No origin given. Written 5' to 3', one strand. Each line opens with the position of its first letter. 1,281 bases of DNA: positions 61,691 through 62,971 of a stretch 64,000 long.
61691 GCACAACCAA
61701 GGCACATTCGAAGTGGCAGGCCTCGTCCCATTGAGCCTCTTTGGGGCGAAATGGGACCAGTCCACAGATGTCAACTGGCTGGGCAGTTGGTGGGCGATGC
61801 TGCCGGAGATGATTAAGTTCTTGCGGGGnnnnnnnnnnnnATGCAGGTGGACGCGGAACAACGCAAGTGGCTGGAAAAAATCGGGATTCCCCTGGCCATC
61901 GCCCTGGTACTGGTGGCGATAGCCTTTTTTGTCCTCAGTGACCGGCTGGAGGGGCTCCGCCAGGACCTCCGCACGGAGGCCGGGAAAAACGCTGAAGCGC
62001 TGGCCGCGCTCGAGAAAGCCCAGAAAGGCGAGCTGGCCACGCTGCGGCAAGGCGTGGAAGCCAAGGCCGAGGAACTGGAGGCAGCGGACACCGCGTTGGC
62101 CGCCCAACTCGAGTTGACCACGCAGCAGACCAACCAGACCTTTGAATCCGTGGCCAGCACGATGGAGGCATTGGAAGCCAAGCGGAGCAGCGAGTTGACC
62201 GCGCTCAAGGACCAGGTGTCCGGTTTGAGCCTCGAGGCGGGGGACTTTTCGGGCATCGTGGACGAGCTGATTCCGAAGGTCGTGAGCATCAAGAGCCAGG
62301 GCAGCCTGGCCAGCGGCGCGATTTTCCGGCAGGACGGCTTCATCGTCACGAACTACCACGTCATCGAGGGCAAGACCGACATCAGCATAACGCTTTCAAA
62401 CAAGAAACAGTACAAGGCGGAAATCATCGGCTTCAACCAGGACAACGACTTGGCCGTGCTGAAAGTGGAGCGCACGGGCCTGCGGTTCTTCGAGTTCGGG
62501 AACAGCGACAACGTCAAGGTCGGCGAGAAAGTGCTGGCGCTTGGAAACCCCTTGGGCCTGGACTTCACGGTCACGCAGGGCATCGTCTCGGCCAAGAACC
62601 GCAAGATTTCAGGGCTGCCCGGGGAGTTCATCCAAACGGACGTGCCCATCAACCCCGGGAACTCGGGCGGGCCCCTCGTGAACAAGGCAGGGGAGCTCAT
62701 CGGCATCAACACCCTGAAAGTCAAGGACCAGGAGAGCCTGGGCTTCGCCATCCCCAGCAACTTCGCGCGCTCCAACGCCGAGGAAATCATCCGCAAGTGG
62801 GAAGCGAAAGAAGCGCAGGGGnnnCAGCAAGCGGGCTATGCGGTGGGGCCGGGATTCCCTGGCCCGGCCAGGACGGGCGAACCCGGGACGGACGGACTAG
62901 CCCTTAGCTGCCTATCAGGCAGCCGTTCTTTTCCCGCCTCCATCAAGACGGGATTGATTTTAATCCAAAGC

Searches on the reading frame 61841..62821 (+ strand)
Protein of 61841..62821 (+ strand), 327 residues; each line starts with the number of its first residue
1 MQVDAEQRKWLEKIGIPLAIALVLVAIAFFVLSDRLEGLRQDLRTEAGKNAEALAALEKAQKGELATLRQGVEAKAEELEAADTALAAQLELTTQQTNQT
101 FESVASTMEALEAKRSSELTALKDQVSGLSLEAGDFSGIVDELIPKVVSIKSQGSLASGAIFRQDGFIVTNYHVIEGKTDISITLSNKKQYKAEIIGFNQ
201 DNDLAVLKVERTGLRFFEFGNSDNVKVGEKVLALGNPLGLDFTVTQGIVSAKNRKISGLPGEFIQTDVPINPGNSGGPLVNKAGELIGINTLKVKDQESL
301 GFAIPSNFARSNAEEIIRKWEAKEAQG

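Call 92: find_encoding_contigs(protein=window:61841-62821:+, flank=10000, max_places=3)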
Protein window:61841-62821:+ (327 aa): 16 contigs read that carry it; 3 places shown.
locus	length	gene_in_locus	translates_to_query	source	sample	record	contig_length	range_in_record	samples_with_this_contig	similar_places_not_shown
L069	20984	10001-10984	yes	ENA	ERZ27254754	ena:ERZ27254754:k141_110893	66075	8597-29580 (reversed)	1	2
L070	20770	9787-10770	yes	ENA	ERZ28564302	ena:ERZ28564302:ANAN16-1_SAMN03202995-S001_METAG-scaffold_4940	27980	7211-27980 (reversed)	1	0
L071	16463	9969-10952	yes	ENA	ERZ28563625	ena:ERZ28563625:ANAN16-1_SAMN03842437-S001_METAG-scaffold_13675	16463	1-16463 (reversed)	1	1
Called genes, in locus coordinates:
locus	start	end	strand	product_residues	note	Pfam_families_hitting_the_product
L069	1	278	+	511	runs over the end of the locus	-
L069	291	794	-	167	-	PF06695:Sm_multidrug_ex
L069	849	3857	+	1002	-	PF17957:Big_7 (faint), PF19077:Big_13 (faint), PF00041:fn3 (weak), PF24893:DUF7743 (weak)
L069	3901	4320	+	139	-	-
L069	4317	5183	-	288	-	PF13481:AAA_25 (faint), PF06745:ATPase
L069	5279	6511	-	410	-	-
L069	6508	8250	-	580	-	PF01835:MG2 (faint), PF09134:Invasin_D3 (weak)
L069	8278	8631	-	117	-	PF07760:DUF1616 (weak)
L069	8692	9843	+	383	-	PF00070:Pyr_redox (faint), PF00890:FAD_binding_2 (faint), PF01266:DAO (faint), PF01494:FAD_binding_3, PF05834:Lycopene_cycl, PF12831:FAD_oxidored (weak), PF13450:NAD_binding_8 (weak), PF22578:GGR_cat (weak), +3 more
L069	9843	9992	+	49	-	-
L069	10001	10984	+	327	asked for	PF00089:Trypsin, PF13365:Trypsin_2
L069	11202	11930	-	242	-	PF08241:Methyltransf_11, PF13649:Methyltransf_25 (faint)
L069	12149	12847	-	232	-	PF03070:TENA_THI-4, PF14518:Haem_oxygenas_2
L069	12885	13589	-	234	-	PF01255:Prenyltransf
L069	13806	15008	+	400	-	PF07282:Cas12f1-like_TNB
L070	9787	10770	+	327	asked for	PF00089:Trypsin, PF13365:Trypsin_2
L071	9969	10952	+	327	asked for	PF00089:Trypsin, PF13365:Trypsin_2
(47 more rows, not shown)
